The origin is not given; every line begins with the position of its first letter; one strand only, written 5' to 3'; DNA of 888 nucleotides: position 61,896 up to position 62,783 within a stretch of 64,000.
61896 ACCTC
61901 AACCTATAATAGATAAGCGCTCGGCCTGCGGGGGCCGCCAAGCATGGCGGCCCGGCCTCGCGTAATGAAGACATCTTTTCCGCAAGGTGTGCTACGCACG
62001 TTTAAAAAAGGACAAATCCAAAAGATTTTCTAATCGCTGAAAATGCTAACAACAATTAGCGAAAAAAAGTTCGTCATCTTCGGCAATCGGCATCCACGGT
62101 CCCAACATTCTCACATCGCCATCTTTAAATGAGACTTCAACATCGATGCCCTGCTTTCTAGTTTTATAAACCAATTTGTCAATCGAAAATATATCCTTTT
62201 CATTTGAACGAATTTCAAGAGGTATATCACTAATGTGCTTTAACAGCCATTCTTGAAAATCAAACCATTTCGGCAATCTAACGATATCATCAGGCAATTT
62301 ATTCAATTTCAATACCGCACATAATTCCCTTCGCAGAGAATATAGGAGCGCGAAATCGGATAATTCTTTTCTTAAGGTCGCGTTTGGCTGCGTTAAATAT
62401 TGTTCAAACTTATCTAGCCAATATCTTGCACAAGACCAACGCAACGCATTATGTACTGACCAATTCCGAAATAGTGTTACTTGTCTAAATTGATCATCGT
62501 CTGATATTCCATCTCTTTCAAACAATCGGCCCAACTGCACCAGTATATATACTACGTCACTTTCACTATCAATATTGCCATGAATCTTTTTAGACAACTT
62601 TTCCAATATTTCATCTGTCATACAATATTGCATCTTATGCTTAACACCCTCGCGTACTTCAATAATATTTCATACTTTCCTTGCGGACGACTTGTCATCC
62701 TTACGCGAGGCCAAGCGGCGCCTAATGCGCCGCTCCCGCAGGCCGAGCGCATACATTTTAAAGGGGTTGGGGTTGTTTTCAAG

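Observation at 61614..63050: Composite-transposon-like unit: two inverted R1 elements (5' ends inward) bracketing a about 0.7 kb low-GC segment with a single orphan ORF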

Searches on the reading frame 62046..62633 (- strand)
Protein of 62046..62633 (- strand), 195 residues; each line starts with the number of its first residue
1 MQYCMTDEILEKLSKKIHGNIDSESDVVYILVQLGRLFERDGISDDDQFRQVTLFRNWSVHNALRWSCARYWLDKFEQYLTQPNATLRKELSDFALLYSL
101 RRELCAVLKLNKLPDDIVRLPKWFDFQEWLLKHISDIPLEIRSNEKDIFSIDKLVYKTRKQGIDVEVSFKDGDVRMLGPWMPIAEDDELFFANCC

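Call 10: search_protein_families(library=pfam, proteins=[window:62046-62633:-], max_evalue=1)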
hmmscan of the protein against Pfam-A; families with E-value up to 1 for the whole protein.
window:62046-62633:- (195 aa): 0 families

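Call 11: search_protein_families(library=padloc, proteins=[window:62046-62633:-], max_evalue=1)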
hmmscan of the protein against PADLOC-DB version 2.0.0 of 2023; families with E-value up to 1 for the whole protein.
window:62046-62633:- (195 aa): 0 families

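Call 12: search_protein_families(library=phrogs, proteins=[window:62046-62633:-], max_evalue=1)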
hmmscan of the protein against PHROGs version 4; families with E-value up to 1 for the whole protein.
window:62046-62633:- (195 aa): 2 families
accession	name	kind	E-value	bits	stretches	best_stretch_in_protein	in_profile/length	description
phrog_15400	-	unknown function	0.13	13.1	1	155-173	21-39/42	-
phrog_21524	-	tail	0.19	11.7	1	94-163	319-385/410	tail protein with lysin activity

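Call 13: find_homologous_proteins(query=window:62046-62633:-, max_evalue=0.01)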
Query window:62046-62633:- (195 aa): 1 proteins with E <= 0.01 among 76 candidates.
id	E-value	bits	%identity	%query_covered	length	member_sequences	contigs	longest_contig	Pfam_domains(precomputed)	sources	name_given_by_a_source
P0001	2.8e-125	433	100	98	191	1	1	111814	-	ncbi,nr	ncbi:MAG: hypothetical protein PHT12_01805 [Patescibacteria group bacterium]|nr:hypothetical protein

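Call 14: find_encoding_contigs(protein=window:62046-62633:-, flank=10000, max_places=10)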
Protein window:62046-62633:- (195 aa): no gene with exactly this product is on record in the collection.

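Call 15: find_encoding_contigs(protein=P0001, flank=10000, max_places=5)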
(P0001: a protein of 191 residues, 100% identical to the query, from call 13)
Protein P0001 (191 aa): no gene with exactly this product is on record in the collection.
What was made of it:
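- The exact cargo protein is on record only from the NCBI MAG (calls 13-15).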

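Call 29: search_protein_representatives(protein=window:62046-62633:-)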
Query: 195 residues. Proteins with E-value up to 0.001 (for the whole library): 222; up to 1e-10: 5; up to 1e-30: 1. The best 150 are listed.
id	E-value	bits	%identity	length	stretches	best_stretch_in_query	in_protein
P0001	9.1e-126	433.3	100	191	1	5-195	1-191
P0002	3.9e-12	62.3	31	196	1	5-172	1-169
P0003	8.8e-12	61.2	29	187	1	4-167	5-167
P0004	3.6e-11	59.2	31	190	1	5-173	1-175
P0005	7.9e-11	58.1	28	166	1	10-173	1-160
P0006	3.7e-10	55.9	31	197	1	7-160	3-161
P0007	4.1e-10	55.8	36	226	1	9-144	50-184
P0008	4.1e-10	55.7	31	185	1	9-153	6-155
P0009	7.7e-10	54.9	31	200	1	5-143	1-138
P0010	8.4e-10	54.7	35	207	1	5-146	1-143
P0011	1.1e-09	54.4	32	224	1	7-157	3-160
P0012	1.3e-09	54.1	32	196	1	5-159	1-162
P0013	1.6e-09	53.8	29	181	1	7-143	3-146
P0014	1.9e-09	53.6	35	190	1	5-145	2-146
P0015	2.1e-09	53.5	32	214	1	8-176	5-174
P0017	2.2e-09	53.4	32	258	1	5-145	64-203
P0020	4.6e-09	52.3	34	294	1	4-164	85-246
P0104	1.6e-05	40.8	31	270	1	4-142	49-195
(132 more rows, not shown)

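Call 32: predict_structure(protein=window:62046-62633:-)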
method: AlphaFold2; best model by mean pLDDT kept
length: 195 residues; sequences in the alignment: 1
mean_pLDDT: 37.6   pTM: 0.30
mean pLDDT of the five models: 37.6, 37.5, 36.7, 36.3, 36.3
residues with pLDDT >= 90: 0; 70-90: 0; 50-70: 27; < 50: 168
segments of 3 or more residues with pLDDT < 50: 1-28, 46-71, 87-195
pLDDT, mean of each block of 10 residues (from residue 1): 33 38 47 53 48 36 42 50 49 39 32 26 32 31 29 34 39 35 27 24
secondary structure, 60 per line:
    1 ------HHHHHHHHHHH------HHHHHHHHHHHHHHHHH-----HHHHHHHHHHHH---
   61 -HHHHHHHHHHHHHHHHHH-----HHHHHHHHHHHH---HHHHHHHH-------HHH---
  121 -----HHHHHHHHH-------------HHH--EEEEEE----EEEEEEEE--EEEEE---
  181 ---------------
elements in order: H7-17 H24-40 H46-57 H62-79 H85-96 H100-107 H126-134 E153-158 E163-170 E173-177
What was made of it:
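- Tried and rejected: Single-sequence AF2 model was useless, at pLDDT 37.6 (call 32).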

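Call 34: search_protein_families(library=pfam, alignment_id=A2, max_evalue=0.01)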
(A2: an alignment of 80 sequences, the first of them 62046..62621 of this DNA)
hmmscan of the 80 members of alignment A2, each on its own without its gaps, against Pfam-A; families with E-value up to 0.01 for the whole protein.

A. member 1, window:62046-62621:- (191 aa): 0 families

B. families by the number of members that match (of 80 scanned): 3 families
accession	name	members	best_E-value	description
PF00929.31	RNase_T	1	5.1e-08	Exonuclease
PF15507.11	DUF4649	1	0.00043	Domain of unknown function (DUF4649)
PF03514.20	GRAS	1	0.0071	GRAS domain family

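Call 36: search_solved_structures(query=A2, max_evalue=1)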
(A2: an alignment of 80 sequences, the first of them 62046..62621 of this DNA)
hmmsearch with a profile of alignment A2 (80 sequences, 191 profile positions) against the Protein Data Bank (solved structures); distinct sequences matched with E-value up to 1: 6.
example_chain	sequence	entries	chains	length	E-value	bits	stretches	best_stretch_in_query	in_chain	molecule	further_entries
5gu6_A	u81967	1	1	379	0.3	13.8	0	7-104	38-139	Endoplasmic reticulum resident protein 44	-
5xwm_A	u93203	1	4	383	0.31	13.8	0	7-104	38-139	Endoplasmic reticulum resident protein 44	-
2r2j_A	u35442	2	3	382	0.31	13.8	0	7-104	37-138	Thioredoxin domain-containing protein 4 | Endoplasmic reticulum resident protein 44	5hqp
5gu7_C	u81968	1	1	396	0.37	13.5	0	7-104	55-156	Endoplasmic reticulum resident protein 44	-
8wze_C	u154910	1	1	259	0.59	12.9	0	88-157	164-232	RSV pre-fusion glycoprotein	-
2jqq_A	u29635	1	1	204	0.89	12.3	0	66-113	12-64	Conserved oligomeric Golgi complex subunit 2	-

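Call 37: find_homologous_proteins(query=A2, max_evalue=0.001)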
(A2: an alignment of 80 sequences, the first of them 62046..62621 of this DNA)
Query A2 (80 sequences) (191 aa, profile of the alignment): 22 proteins with E <= 0.001 among 3245 candidates.
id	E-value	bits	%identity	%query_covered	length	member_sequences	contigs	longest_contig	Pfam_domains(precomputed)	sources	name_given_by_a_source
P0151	2.5e-44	169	33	70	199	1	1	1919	-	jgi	jgi:hypothetical protein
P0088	3.7e-44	169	29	73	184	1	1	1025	-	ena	-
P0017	8.1e-44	167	33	71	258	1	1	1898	-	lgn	-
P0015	1.7e-43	166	30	88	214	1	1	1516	-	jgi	jgi:hypothetical protein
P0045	2.5e-43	166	27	70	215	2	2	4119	-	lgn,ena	-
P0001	6.8e-43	164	100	100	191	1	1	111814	-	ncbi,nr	ncbi:MAG: hypothetical protein PHT12_01805 [Patescibacteria group bacterium]|nr:hypothetical protein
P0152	7.6e-43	164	29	73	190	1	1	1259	-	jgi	jgi:hypothetical protein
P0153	2.1e-42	163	32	70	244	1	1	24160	-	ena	-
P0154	2.1e-41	160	37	55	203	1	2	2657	-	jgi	jgi:hypothetical protein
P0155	3.4e-41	159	29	81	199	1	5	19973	-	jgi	jgi:hypothetical protein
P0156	4.6e-41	158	32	69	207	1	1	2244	-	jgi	jgi:hypothetical protein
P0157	7.0e-41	158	24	73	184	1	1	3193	-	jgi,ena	-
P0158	9.0e-41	157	32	69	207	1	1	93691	-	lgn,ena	-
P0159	1.6e-40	157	31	71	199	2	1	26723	-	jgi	jgi:hypothetical protein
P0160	4.7e-40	155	28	71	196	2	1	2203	-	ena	-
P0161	1.0e-39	154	27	82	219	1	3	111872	-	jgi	jgi:hypothetical protein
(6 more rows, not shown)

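Call 38: find_encoding_contigs(protein=P0161, flank=6000, max_places=2)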
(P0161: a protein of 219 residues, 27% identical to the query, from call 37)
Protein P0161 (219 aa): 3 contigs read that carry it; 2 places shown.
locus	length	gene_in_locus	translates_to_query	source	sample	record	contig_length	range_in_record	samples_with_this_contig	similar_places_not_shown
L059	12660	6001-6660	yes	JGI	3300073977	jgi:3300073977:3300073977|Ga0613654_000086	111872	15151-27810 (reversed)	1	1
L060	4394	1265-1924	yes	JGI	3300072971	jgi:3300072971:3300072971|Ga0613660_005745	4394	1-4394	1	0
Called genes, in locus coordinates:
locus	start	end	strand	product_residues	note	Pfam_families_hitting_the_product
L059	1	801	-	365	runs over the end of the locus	-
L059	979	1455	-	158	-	PF14106:DUF4279 (weak)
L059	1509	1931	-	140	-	-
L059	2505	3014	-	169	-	-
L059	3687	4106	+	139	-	PF01894:YjbQ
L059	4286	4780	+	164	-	PF12867:DinB_2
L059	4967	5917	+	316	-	PF00248:Aldo_ket_red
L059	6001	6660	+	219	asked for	-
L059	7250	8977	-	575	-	-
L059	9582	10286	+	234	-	-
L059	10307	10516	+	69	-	-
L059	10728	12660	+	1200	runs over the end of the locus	PF13620:CarboxypepD_reg, PF25183:OMP_b-brl_4, PF00593:TonB_dep_Rec_b-barrel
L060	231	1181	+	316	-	PF00248:Aldo_ket_red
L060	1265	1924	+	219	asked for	-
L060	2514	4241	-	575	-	-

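Call 39: find_encoding_contigs(protein=P0158, flank=6000, max_places=2)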
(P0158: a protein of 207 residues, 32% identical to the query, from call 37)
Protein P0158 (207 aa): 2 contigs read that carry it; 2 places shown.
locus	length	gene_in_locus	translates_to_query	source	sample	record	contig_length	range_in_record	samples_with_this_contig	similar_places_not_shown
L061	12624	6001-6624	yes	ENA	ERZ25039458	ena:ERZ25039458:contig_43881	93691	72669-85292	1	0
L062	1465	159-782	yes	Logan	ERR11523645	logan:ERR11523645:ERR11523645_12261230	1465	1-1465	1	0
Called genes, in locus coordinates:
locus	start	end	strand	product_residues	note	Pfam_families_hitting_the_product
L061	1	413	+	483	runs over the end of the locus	PF01425:Amidase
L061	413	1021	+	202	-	PF00081:Sod_Fe_N, PF02777:Sod_Fe_C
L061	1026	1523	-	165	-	-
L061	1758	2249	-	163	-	-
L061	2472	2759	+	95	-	PF01872:RibD_C (weak)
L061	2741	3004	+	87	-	PF01872:RibD_C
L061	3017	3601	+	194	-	-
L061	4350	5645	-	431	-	PF00872:Transposase_mut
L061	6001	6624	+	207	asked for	-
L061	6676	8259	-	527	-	PF02597:ThiS, PF00899:ThiF, PF00581:Rhodanese (faint)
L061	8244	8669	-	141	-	PF01398:JAB, PF14464:Prok-JAB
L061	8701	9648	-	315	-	PF00291:PALP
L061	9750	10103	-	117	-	PF04241:DUF423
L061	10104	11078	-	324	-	-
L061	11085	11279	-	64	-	-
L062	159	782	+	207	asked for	-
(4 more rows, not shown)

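Call 40: find_encoding_contigs(protein=P0159, flank=6000, max_places=2)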
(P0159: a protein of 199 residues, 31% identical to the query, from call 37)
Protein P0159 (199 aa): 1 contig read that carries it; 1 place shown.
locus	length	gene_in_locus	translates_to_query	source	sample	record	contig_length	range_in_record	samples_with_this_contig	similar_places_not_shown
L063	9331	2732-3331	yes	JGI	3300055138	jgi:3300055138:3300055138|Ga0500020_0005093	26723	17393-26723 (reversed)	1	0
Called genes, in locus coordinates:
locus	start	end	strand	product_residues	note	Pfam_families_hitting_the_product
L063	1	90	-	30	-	?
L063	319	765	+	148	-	-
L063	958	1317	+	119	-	PF07883:Cupin_2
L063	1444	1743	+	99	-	-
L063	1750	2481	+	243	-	-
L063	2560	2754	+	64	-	-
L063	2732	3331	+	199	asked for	-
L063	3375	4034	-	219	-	-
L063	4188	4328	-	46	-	-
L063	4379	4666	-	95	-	-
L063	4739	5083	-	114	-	-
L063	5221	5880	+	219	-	-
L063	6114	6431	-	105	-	-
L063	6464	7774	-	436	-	PF07690:MFS_1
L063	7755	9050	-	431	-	PF01041:DegT_DnrJ_EryC1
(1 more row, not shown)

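Call 41: predict_structure(alignment_id=A2)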
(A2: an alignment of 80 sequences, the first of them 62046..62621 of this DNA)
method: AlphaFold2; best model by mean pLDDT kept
length: 191 residues; sequences in the alignment: 80
mean_pLDDT: 90.9   pTM: 0.87
mean pLDDT of the five models: 90.9, 90.3, 90.0, 90.0, 88.9
residues with pLDDT >= 90: 148; 70-90: 27; 50-70: 16; < 50: 0
segments of 3 or more residues with pLDDT < 50: none
pLDDT, mean of each block of 10 residues (from residue 1): 90 97 98 93 90 92 88 97 95 96 96 96 97 89 88 92 96 84 59 54
secondary structure, 60 per line:
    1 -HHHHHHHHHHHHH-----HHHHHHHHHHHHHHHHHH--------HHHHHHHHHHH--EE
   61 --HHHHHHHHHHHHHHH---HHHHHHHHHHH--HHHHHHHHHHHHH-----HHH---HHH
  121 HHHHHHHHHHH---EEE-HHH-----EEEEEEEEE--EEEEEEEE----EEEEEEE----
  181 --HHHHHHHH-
elements in order: H2-14 H20-37 H46-56 H63-77 H81-91 H94-106 H118-131 E135-137 E147-155 E158-165 E170-176 H183-190
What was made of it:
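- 62046..62621 (-): Cargo gene, 191 aa (an alternative upstream ATG at 62633 gives 195 aa). It belongs to a rare uncharacterised family with an invariant W..H motif. AF2 model with pLDDT 90.9 (call 41).
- On Known folds (for the cargo): AF2 model pLDDT 90.9 (call 41).
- Tried and rejected: The alignment-based model was used instead (call 41).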

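Call 46: fold_search(model_id=the predicted structure, library=pdb)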
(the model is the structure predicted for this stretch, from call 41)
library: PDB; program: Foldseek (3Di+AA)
matches with E <= 10: 440; with E <= 0.001: 0
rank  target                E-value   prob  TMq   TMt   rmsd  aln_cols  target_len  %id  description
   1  6pvf                  3.6e-01  0.33  0.14  0.06  11.9        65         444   15  Crystal structure of PhqK in complex with malbrancheamide B (released 2020-01-22)
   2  6pvg                  3.6e-01  0.33  0.13  0.06  11.9        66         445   15  Crystal structure of ligand free PhqK (released 2020-01-22)
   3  5zbc_A                4.5e-01  0.08  0.15  0.08  19.2       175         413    6  Crystal structure of Se-Met tryptophan oxidase (C395A mutant) from Chromobacterium violaceum (released 2018-12-19)
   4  6esd_A                4.5e-01  0.08  0.13  0.07  22.9       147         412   10  Crystal structure of L-tryptophan oxidase VioA from Chromobacterium violaceum (released 2017-12-06)
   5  6fw9_B                4.5e-01  0.06  0.13  0.07  19.6       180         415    7  Crystal structure of L-tryptophan oxidase VioA from Chromobacterium violaceum in complex with 6-Fluoro-L-Tryptophan (released 2019-02-13)
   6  5gwx                  4.8e-01  0.30  0.17  0.14  14.8        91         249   11  Crystal structure of glycine sarcosine N-methyltransferase from Methanohalophilus portucalensis in complex with S-adenos (released 2016-11-23)
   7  5hii                  5.9e-01  0.28  0.18  0.14  14.6        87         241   10  Crystal structure of glycine sarcosine N-methyltransferase (GSMT) from Methanohalophilus portucalensis (apo form) (released 2016-11-23)
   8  5him                  6.2e-01  0.28  0.18  0.14  14.5        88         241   10  Crystal structure of glycine sarcosine N-methyltransferase from Methanohalophilus portucalensis in complex with S-adenos (released 2016-11-23)
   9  2rgj                  6.5e-01  0.28  0.14  0.08  10.4        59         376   14  Crystal structure of flavin-containing monooxygenase PhzS (released 2008-05-20)
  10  5zbd_A                6.5e-01  0.07  0.15  0.08  19.4       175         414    7  Crystal structure of tryptophan oxidase (C395A mutant) from Chromobacterium violaceum (released 2018-12-19)
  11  5hil                  7.3e-01  0.21  0.17  0.14  14.8        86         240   12  Crystal structure of glycine sarcosine N-methyltransferase from Methanohalophilus portucalensis in complex with S-adenos (released 2016-11-23)
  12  6g2p_A                7.7e-01  0.06  0.13  0.07  19.5       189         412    7  Crystal structure of L-tryptophan oxidase VioA from Chromobacterium violaceum in complex with L-tryptophan (released 2018-05-16)
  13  6g2p_B                8.1e-01  0.06  0.15  0.08  19.9       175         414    8  Crystal structure of L-tryptophan oxidase VioA from Chromobacterium violaceum in complex with L-tryptophan (released 2018-05-16)
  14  6fw8_A                1.1e+00  0.04  0.13  0.06  22.5       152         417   10  Crystal structure of L-tryptophan oxidase VioA from Chromobacterium violaceum in complex with 5-Methyl-L-Tryptophan (released 2019-02-13)
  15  5zbd_B                1.1e+00  0.04  0.14  0.08  19.8       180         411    7  Crystal structure of tryptophan oxidase (C395A mutant) from Chromobacterium violaceum (released 2018-12-19)
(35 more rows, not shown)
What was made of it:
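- On Known folds (for the cargo): Foldseek against the PDB gives best E = 0.36 (call 46).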

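Call 55: search_protein_families(library=padloc, alignment_id=A2, max_evalue=0.05)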
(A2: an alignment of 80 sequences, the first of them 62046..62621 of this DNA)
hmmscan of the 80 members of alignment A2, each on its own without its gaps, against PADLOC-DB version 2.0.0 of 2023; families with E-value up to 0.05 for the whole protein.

A. member 1, window:62046-62621:- (191 aa): 0 families

B. families by the number of members that match (of 80 scanned): 12 families
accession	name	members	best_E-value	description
PDLC01247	DEDDh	1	7.4e-06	"CAS-I,CAS-II,CAS-III,CAS-IV,CAS-V,CAS-VI; associated"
PDLC04569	PDC-M30B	1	0.00052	-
PDLC03774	RT_UG35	1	0.0008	DRT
PDLC04639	PDC-M41B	1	0.0012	-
PDLC04227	HEC-02B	1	0.0096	-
PDLC03610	REase_MTase_IIG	1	0.011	Type IIG restriction enzyme-methyltransferase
PDLC01402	Cas4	1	0.014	"CAS-I,CAS-II,CAS-III,CAS-IV,CAS-V,CAS-VI; acquisition_associated"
PDLC04625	PDC-M39A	1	0.014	-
PDLC04312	PDC-M02B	1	0.015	-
PDLC02203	MzaA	1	0.029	-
PDLC00071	GajA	1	0.031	AAA ATPase domain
PDLC03646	MTase_III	1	0.048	Type III methyltransferase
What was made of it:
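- There is no PADLOC hit (calls 11, 55).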

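Call 56: search_protein_families(library=ncbifam, alignment_id=A2, max_evalue=0.05)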
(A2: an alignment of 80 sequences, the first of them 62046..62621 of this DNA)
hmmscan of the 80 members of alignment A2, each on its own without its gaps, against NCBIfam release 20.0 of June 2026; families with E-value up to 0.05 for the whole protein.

A. member 1, window:62046-62621:- (191 aa): 0 families

B. families by the number of members that match (of 80 scanned): 18 families
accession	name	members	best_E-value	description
NF005838.0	PRK07748.1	1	1.5e-07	3'-5' exonuclease KapD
NF006602.0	PRK09146.1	1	1.5e-05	3'-5' exonuclease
NF006615.0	PRK09182.1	1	6.1e-05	3'-5' exonuclease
NF005981.0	PRK08074.1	1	0.0014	ATP-dependent DNA helicase DinG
NF001751.0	PRK00478.1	1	0.0021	segregation/condensation protein A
NF005226.0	PRK06722.1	1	0.0024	exonuclease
NF004568.0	PRK05905.1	1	0.0067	4-(cytidine 5'-diphospho)-2-C-methyl-D-erythritol kinase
NF047498.1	LIC_12616_fam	1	0.0067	phage neck terminator protein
NF011107.0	PRK14534.1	1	0.0089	cysteine--tRNA ligase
NF005907.0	PRK07883.1-5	1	0.014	DEDD exonuclease domain-containing protein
NF010444.1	PRK13870.1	1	0.016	autoinducer-binding transcriptional regulator TraR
NF001688.0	PRK00448.1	1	0.019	PolC-type DNA polymerase III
NF005905.0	PRK07883.1-3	1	0.021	DEDD exonuclease domain-containing protein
NF005906.0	PRK07883.1-4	1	0.027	DEDD exonuclease domain-containing protein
NF005836.0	PRK07740.1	1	0.029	hypothetical protein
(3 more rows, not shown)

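Call 57: search_protein_families(library=phrogs, alignment_id=A2, max_evalue=0.05)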
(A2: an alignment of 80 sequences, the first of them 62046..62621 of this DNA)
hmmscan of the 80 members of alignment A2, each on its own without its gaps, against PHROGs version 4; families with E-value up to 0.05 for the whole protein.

A. member 1, window:62046-62621:- (191 aa): 0 families

B. families by the number of members that match (of 80 scanned): 13 families
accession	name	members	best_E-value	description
phrog_8355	-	2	0.0034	-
phrog_192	-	1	9.3e-06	DNA polymerase exonuclease subunit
phrog_3157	-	1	0.00062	-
phrog_33518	-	1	0.015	-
phrog_19415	-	1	0.019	-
phrog_19564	-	1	0.022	-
phrog_10531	-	1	0.024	-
phrog_19516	-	1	0.028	-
phrog_2190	-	1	0.031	replication initiation protein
phrog_32333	-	1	0.037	-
phrog_20546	-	1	0.045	-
phrog_10219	-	1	0.046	-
phrog_25209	-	1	0.05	-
